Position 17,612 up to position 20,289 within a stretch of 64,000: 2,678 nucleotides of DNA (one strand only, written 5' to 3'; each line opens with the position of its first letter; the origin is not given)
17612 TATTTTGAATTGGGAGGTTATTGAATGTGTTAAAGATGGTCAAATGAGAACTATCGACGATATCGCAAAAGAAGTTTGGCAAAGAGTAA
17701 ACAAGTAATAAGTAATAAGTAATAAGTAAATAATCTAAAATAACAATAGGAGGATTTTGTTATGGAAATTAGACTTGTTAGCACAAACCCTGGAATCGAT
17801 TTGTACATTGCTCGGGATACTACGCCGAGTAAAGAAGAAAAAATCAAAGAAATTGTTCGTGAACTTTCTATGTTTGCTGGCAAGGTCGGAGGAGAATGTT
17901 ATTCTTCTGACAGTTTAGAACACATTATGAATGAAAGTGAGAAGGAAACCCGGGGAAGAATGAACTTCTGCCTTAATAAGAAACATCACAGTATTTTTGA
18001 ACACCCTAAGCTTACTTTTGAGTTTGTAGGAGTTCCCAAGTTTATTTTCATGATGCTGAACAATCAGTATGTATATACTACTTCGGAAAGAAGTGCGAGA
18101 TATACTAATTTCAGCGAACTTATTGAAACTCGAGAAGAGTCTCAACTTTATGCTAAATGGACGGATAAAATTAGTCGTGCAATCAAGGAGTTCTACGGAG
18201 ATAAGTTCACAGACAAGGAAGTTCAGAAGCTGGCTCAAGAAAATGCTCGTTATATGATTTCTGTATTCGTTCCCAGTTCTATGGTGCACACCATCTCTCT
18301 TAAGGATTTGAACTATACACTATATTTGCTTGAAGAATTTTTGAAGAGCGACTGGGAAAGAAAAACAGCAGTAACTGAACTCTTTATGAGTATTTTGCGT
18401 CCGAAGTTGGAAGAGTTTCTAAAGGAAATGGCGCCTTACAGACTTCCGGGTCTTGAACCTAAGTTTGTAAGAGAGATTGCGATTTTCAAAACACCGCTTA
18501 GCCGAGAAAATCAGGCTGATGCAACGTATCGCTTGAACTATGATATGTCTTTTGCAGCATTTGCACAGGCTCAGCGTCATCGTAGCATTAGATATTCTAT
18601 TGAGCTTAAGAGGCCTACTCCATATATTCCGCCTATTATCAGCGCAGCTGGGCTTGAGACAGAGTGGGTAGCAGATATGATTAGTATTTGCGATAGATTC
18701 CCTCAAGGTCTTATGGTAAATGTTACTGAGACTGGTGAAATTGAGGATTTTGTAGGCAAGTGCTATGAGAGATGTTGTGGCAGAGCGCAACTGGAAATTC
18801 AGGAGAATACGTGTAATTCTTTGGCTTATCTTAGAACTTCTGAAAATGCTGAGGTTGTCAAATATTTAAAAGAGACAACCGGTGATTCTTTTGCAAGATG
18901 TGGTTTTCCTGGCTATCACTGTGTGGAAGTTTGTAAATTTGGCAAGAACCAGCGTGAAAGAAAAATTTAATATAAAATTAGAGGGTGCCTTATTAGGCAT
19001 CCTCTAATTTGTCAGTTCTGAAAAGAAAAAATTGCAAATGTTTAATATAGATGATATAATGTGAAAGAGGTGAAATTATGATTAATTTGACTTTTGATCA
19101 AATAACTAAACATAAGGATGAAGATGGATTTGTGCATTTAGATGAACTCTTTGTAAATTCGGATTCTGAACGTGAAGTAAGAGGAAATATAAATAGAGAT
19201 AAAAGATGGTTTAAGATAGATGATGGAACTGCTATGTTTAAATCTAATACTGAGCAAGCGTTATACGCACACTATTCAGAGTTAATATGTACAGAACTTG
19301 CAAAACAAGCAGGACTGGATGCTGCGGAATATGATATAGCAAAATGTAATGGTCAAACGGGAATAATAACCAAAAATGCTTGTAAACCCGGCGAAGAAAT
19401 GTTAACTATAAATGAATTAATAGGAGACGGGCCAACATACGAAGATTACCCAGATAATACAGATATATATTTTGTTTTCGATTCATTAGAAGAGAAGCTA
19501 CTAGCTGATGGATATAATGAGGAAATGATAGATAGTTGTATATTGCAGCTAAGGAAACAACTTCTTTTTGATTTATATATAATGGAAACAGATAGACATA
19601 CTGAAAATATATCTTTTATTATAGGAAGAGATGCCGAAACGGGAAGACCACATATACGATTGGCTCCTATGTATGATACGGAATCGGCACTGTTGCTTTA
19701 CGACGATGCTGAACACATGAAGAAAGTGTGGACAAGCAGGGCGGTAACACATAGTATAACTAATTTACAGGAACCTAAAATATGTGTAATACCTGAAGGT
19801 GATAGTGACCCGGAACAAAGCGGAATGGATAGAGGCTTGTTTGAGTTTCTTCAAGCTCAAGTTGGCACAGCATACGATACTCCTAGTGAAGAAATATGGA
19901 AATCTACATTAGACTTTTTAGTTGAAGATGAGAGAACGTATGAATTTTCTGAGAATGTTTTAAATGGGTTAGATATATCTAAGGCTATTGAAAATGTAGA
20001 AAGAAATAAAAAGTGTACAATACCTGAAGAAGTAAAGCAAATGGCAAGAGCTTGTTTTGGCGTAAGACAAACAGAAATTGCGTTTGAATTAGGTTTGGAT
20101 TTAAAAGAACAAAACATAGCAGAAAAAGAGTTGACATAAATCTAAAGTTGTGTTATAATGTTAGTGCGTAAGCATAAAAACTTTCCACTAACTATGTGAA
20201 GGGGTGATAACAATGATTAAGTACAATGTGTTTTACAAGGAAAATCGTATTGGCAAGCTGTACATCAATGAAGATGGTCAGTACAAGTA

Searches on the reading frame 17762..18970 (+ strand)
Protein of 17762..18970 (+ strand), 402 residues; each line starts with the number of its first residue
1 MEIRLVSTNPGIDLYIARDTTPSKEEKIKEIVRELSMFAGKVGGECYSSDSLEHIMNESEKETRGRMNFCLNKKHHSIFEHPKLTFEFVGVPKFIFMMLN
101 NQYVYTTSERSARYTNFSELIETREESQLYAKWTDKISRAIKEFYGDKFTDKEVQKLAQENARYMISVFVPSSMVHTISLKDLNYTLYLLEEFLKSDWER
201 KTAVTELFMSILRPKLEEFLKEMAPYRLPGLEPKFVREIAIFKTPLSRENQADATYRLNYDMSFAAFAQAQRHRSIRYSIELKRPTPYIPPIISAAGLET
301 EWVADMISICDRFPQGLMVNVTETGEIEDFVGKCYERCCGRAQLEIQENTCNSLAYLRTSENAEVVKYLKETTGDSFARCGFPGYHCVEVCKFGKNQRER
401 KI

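Call 84: search_protein_families(library=pfam, proteins=[window:17762-18970:+], max_evalue=0.001)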
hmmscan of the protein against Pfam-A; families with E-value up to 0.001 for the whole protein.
window:17762-18970:+ (402 aa): 1 family
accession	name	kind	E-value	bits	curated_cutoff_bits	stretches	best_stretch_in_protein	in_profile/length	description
PF02511.20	Thy1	-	3.4e-19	69.8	24.8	1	46-184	20-159/191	Thymidylate synthase complementing protein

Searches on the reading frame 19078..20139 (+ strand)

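Call 84: search_protein_families(library=pfam, proteins=[window:19078-20139:+], max_evalue=0.001)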
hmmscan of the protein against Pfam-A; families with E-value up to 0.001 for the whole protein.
window:19078-20139:+ (353 aa): 1 family
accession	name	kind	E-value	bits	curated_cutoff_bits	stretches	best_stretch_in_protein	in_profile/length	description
PF07804.18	HipA_C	-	3.8e-09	37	30.5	1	50-211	21-169/213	HipA-like C-terminal domain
